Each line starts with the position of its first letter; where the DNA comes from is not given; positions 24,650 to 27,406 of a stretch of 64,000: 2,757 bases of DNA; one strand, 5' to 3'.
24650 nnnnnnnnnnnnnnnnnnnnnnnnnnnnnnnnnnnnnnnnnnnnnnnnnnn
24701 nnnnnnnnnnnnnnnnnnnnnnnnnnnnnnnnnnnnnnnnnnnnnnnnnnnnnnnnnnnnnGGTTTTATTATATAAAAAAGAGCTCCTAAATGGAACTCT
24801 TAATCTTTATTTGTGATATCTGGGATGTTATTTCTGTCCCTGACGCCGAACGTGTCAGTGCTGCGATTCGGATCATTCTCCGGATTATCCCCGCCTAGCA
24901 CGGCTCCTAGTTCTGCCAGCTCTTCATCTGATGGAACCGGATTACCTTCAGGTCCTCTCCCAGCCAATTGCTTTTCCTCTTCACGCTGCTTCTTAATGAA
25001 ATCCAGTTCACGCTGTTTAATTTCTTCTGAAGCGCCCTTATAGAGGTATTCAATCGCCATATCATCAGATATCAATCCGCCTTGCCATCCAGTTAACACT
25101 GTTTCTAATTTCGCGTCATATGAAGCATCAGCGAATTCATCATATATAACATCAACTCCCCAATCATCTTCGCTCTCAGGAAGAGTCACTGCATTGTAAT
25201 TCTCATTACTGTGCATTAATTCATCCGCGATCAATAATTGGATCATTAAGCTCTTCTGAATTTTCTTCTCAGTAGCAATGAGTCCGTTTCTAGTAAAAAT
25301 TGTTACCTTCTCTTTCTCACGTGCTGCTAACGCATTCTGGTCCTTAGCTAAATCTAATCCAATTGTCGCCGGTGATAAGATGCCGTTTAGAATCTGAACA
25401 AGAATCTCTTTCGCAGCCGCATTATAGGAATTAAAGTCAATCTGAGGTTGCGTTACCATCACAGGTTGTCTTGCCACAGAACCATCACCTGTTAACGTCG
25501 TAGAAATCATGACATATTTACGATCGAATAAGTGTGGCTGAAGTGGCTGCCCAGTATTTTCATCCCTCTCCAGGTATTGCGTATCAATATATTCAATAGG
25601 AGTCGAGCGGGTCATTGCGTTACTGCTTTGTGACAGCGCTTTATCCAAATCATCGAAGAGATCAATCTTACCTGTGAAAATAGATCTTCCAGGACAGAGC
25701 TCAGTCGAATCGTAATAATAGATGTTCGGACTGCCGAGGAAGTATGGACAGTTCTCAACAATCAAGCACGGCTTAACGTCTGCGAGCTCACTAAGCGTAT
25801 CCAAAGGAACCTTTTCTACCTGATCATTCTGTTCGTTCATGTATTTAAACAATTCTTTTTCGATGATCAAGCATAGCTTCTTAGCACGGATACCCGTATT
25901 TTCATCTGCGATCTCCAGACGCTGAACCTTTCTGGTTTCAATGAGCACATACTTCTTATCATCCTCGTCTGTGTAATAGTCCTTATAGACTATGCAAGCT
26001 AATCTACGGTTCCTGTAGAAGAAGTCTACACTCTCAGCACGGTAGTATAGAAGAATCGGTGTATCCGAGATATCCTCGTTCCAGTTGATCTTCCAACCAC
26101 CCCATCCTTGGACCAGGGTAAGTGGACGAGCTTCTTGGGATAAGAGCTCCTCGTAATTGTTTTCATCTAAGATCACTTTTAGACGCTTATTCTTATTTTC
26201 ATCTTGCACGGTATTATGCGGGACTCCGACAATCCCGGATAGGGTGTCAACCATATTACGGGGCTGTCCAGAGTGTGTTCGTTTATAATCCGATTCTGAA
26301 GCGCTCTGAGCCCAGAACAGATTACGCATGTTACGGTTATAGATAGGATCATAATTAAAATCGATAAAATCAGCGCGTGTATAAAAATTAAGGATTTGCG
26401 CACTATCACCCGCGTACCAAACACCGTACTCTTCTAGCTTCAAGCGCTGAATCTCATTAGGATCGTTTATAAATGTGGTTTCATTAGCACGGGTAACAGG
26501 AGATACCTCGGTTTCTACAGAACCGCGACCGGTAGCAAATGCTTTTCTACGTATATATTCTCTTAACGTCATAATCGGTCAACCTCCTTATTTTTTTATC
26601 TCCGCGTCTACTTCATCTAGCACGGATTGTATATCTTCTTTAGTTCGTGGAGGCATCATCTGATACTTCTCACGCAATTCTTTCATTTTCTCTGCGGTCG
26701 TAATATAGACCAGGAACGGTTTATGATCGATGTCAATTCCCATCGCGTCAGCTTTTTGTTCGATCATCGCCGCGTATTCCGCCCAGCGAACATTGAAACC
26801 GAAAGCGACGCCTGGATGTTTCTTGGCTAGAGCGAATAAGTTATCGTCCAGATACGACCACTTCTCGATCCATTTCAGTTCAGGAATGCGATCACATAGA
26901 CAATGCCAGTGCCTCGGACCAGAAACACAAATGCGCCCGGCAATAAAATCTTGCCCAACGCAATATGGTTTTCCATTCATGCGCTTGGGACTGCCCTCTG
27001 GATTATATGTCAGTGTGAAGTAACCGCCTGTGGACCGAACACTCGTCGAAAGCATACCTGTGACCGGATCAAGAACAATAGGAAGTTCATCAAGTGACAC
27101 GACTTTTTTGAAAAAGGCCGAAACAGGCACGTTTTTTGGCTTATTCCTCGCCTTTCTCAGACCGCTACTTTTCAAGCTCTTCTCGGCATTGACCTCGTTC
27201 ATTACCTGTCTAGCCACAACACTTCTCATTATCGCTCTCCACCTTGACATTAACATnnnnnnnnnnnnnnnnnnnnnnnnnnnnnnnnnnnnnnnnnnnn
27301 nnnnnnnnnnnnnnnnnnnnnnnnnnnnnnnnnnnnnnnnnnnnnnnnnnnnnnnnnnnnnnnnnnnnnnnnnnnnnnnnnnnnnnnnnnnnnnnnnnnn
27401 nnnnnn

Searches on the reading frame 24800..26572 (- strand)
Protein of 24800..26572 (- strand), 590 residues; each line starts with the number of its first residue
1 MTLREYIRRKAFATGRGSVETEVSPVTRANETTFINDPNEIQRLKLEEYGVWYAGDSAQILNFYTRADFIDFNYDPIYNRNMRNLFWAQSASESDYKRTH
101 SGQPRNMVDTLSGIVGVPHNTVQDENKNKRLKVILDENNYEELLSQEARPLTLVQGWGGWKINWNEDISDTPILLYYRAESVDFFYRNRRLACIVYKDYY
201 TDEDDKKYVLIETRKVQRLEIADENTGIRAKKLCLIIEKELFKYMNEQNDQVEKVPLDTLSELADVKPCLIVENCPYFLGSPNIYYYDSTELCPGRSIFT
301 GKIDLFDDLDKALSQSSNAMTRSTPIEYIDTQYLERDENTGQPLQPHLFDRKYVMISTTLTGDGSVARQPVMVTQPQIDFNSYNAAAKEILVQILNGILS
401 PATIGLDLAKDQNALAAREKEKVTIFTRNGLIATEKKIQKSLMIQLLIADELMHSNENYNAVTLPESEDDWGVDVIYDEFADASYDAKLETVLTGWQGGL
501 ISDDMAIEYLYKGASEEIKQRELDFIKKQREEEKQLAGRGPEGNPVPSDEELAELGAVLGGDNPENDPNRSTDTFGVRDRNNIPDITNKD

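Call 9: search_dna_similar(query=window:24800-26572:-, collection=phages, mode=protein, max_rows=15)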
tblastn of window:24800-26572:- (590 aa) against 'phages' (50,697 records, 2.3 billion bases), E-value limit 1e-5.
Records with a match: 12; places in all: 12; records where one place covers at least 80% of the query: 7.
Best place of each record, by identity: <60% 12.
By first word of the organism name: Bacteriophage 3; Anaerostipes 3; Clostridium 3; Solobacterium 1; Streptococcus 1; PinkBerry-associated 1.
By host as written in the record: - 4; Anaerostipes caccae DA844 3; Clostridium perfringens 5147-97 2; Solobacterium moorei 1; Streptococcus oralis AZ_3a 1; Clostridium perfringens 1.
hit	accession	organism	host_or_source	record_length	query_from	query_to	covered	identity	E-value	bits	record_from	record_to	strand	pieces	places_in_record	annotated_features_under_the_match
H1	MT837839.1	Bacteriophage sp.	human fecal samples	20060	26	553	89%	26.1%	7e-33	140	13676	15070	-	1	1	record has no annotation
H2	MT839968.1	Bacteriophage sp.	human fecal samples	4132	87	569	82%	27.8%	8e-36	149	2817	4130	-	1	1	record has no annotation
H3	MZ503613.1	Solobacterium phage SMO_1P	Solobacterium moorei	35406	51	549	85%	26.8%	3e-31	136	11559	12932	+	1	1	putative portal protein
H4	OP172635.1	Anaerostipes phage AC844P1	Anaerostipes caccae DA844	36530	51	530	81%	26.5%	1e-34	146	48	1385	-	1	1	none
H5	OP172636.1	Anaerostipes phage AC844P2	Anaerostipes caccae DA844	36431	51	530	81%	26.5%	1e-34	146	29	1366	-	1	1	none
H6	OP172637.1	Anaerostipes phage AC844P3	Anaerostipes caccae DA844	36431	51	530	81%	26.5%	1e-34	146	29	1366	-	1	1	none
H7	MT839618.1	Bacteriophage sp.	human fecal samples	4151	38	530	84%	24.6%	3e-28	126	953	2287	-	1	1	record has no annotation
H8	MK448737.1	Streptococcus phage Javan351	Streptococcus oralis AZ_3a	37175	86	530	75%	27.1%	3e-28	127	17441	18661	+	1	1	minor capsid protein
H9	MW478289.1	Clostridium phage phiCp-A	Clostridium perfringens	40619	51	511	78%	26.1%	1e-31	137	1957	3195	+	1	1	portal protein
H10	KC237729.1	Clostridium phage vB_CpeS-CP51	Clostridium perfringens 5147-97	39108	51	511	78%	25.2%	7e-32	137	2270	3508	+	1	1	putative phage portal protein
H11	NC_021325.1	Clostridium phage vB_CpeS-CP51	Clostridium perfringens 5147-97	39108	51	511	78%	25.2%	7e-32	137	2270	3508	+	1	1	portal protein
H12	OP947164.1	PinkBerry-associated phage LS06-2018-MD08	-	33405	46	511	79%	24.2%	2e-18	96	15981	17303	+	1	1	portal protein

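Call 17: search_protein_families(library=phrogs, proteins=[window:24800-26572:-])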
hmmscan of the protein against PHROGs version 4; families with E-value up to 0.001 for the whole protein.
window:24800-26572:- (590 aa): 2 families
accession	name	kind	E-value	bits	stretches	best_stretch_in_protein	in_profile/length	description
phrog_533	-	head and packaging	2.6e-34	119.6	1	47-534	36-480/495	portal protein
phrog_64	-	head and packaging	0.00078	19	0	74-321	113-310/547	portal protein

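Call 18: find_related_loci(query=window:24800-26572:-, collection=viral_contigs, flank=10000)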
Query window:24800-26572:- (590 aa) in viral_contigs; peptide patterns used: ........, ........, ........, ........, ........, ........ (x = any residue, [..] = any of these).
19 stretches matched a pattern; 2 encode a relative of the query (tblastn E <= 1e-3); 2 distinct loci.
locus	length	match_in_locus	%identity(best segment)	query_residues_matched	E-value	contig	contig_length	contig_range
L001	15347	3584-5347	72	1-588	0e+0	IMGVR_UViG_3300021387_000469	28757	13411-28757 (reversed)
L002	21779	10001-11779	74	1-588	0e+0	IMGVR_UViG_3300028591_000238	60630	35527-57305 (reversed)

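Call 36: find_related_loci(query=A1, collection=genome_contigs, flank=10000)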
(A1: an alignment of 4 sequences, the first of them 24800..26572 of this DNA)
Query A1 (590 aa) in genome_contigs; peptide patterns used: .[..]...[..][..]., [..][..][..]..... (x = any residue, [..] = any of these).
65 stretches matched a pattern; 5 encode a relative of the query (tblastn E <= 1e-3); 5 distinct loci.
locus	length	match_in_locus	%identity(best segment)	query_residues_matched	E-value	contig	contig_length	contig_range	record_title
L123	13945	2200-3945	50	1-590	0e+0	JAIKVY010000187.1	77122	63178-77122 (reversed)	MAG: Clostridia bacterium isolate RUI414 k141_13035132_flag=1_multi=23.0000_len=77122, whole genome shotgun sequence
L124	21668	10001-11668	43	1-557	5e-138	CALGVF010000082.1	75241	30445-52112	MAG TPA_asm: uncultured Clostridia bacterium isolate SRR1747030_bin.40_CONCOCT_v1.1_MAG genome assembly, contig: ERZ8082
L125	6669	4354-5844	44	33-543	1e-129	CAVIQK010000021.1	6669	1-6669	bacterium isolate H07617-L1_cleanbin_000032 genome assembly, contig: Spades_H07617-L1_contig_7572, whole genome shotgun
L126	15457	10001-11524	44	1-530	2e-128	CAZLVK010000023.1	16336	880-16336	MAG TPA_asm: uncultured Bacteroidaceae bacterium isolate SRP225648_co1_477 genome assembly, contig: NODE_8778_length_163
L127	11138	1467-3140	32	1-545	2e-90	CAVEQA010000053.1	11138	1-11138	Paludibacteraceae bacterium isolate H07675-L1_cleanbin_000053 genome assembly, contig: Spades_H07675-L1_contig_4768, who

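Call 37: find_related_loci(query=A1, collection=viral_contigs, flank=10000)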
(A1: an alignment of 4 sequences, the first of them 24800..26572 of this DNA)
Query A1 (590 aa) in viral_contigs; peptide patterns used: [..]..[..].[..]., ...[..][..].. (x = any residue, [..] = any of these).
124 stretches matched a pattern; 28 encode a relative of the query (tblastn E <= 1e-3); 27 distinct loci.
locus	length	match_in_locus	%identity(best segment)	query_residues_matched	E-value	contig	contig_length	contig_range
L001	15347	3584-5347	72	1-588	0e+0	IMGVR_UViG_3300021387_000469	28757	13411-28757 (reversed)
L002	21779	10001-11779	74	1-588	0e+0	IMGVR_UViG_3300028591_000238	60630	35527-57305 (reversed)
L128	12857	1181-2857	53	1-567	0e+0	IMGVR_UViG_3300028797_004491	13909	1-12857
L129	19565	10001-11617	45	1-531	1e-141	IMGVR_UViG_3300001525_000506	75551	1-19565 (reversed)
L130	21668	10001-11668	43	1-557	2e-139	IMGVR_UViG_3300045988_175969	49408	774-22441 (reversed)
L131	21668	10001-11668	43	1-557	3e-139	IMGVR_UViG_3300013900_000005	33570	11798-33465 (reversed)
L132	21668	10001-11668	43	1-557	1e-138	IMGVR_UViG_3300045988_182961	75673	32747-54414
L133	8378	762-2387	45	1-531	1e-138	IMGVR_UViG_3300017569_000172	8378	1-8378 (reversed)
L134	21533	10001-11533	44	1-511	9e-135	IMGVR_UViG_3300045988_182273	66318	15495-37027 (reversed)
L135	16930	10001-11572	45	1-531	2e-130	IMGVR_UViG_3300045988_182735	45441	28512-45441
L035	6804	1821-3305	44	1-511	4e-128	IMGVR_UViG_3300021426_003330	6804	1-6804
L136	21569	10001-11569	45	1-531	4e-131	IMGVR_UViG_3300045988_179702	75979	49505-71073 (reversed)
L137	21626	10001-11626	41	1-563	1e-126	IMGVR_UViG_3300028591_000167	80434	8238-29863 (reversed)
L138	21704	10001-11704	42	1-560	2e-138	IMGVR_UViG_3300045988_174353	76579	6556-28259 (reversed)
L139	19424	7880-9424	41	3-532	2e-122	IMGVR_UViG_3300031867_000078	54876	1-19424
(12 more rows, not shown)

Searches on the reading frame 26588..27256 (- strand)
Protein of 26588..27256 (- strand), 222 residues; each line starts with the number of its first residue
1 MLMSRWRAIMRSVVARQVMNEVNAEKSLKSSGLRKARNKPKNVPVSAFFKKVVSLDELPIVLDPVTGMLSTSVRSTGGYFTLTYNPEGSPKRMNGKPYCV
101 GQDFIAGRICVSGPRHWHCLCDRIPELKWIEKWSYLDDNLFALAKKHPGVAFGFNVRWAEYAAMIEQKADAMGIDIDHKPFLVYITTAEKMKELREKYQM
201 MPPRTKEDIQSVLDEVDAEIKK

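Call 17: search_protein_families(library=phrogs, proteins=[window:26588-27256:-])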
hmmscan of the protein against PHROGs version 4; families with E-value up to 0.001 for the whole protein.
window:26588-27256:- (222 aa): 0 families

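Call 41: search_protein_families(library=pfam, proteins=[window:26588-27256:-], max_evalue=0.01)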
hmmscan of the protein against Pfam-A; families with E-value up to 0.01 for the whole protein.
window:26588-27256:- (222 aa): 0 families

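Call 65: search_solved_structures(query=A2, max_evalue=1)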
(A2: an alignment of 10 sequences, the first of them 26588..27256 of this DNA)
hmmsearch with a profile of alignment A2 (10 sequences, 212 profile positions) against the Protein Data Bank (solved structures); distinct sequences matched with E-value up to 1: 2.
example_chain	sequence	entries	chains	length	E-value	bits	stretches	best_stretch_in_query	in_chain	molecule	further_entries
8t8v_A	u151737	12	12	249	0.32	13.4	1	63-142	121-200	Kinase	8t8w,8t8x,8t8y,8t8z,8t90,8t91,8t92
8t8u_A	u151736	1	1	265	0.36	13.2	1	63-142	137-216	Kinase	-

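Call 66: search_protein_families(library=pfam, alignment_id=A2, max_evalue=1)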
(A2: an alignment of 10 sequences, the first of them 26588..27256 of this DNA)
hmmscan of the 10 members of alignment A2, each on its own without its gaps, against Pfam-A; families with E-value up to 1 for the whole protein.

A. member 1, window:26588-27256:- (222 aa): 0 families

B. families by the number of members that match (of 10 scanned): 5 families
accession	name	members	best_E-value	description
PF20960.2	Bag6_BAGS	1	0.041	Bag6, BAG-similar domain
PF02027.23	RolB_RolC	1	0.082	RolB/RolC glucosidase family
PF18858.6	LPD39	1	0.089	Large polyvalent protein associated domain 39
PF14410.12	GH-E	1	0.14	HNH/ENDO VII superfamily nuclease with conserved GHE residues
PF14987.11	NADHdh_A3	1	0.24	NADH dehydrogenase 1 alpha subcomplex subunit 3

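Call 92: search_protein_families(library=phrogs, proteins=[window:26588-27256:-], max_evalue=0.01)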
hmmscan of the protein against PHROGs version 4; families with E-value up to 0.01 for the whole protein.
window:26588-27256:- (222 aa): 0 families

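Call 95: find_homologous_proteins(query=window:26588-27256:-, max_evalue=0.00001)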
Query window:26588-27256:- (222 aa): 65 proteins with E <= 0.00001 among 133 candidates.
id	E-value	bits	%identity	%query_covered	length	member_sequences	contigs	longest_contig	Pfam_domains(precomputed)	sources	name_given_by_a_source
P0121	3.3e-141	486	100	96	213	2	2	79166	-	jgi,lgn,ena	-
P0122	5.4e-122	423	91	92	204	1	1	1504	-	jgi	jgi:hypothetical protein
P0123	7.8e-108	377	75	96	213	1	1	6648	-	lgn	-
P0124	1.9e-104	366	73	95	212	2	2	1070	-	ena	-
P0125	2.8e-104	365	75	95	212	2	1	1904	-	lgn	-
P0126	3.8e-102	359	72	95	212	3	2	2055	-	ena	-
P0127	3.7e-100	352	72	95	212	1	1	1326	-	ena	-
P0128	4.6e-100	352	71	95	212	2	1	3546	-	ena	-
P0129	5.1e-98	345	72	95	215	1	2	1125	-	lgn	-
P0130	3.5e-97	342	71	95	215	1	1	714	-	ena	-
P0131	1.4e-94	334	70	95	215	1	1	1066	-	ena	-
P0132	1.2e-91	324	65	96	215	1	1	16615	-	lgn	-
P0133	1.8e-91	324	70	95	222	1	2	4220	-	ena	-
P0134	3.8e-90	319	64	96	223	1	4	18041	-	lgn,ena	-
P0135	1.7e-89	317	69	95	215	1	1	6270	-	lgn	-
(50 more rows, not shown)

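Call 98: predict_structure(alignment_id=A5)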
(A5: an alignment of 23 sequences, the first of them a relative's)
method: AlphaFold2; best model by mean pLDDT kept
length: 213 residues; sequences in the alignment: 23
mean_pLDDT: 79.8   pTM: 0.73
mean pLDDT of the five models: 79.8, 77.8, 77.1, 76.2, 73.7
residues with pLDDT >= 90: 108; 70-90: 52; 50-70: 15; < 50: 38
segments of 3 or more residues with pLDDT < 50: 1-12, 14-39
pLDDT, mean of each block of 10 residues (from residue 1): 45 45 37 42 88 78 88 96 93 93 97 96 96 97 95 91 75 65 74 89 94 80
secondary structure, 60 per line:
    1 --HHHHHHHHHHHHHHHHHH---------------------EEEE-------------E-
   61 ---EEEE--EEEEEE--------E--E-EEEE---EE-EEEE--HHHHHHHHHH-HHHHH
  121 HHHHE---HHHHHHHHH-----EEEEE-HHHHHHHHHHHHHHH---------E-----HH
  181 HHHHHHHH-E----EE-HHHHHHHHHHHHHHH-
elements in order: H3-20 E42-45 E64-67 E70-75 E89-92 E99-102 H105-114 H116-124 H129-137 E143-147 H149-163 H179-188 H198-212
